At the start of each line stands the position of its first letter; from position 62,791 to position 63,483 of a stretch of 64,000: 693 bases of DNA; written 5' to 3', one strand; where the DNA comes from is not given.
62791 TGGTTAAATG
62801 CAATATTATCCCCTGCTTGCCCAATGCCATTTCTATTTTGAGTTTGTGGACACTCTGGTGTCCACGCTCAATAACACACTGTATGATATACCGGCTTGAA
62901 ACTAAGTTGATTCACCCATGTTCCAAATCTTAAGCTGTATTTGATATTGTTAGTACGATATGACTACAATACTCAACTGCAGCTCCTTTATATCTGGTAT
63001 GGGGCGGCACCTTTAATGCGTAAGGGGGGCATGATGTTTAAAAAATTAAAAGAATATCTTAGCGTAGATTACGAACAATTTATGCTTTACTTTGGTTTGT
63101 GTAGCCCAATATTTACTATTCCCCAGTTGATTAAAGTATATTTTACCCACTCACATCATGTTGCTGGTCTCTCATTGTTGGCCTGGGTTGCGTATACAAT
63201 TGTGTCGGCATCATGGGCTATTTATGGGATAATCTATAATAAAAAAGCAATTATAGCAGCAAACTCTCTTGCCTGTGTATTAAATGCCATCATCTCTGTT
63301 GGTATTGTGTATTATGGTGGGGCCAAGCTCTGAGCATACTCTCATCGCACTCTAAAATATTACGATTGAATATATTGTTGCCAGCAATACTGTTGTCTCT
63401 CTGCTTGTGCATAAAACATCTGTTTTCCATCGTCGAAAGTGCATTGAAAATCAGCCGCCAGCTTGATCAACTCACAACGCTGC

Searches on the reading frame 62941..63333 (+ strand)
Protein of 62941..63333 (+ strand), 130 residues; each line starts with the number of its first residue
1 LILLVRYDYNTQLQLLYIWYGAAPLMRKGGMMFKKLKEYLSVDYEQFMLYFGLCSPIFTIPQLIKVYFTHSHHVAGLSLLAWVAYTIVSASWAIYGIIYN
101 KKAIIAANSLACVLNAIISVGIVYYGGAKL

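Call 21: search_protein_families(library=pfam, proteins=[window:62941-63333:+], max_evalue=0.01)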
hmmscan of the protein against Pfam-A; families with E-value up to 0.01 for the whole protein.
window:62941-63333:+ (130 aa): 1 family
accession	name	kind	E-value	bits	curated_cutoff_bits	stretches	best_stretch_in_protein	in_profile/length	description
PF03083.21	MtN3_slv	-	2.7e-05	24.6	23.7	1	71-125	28-82/87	Sugar efflux transporter for intercellular exchange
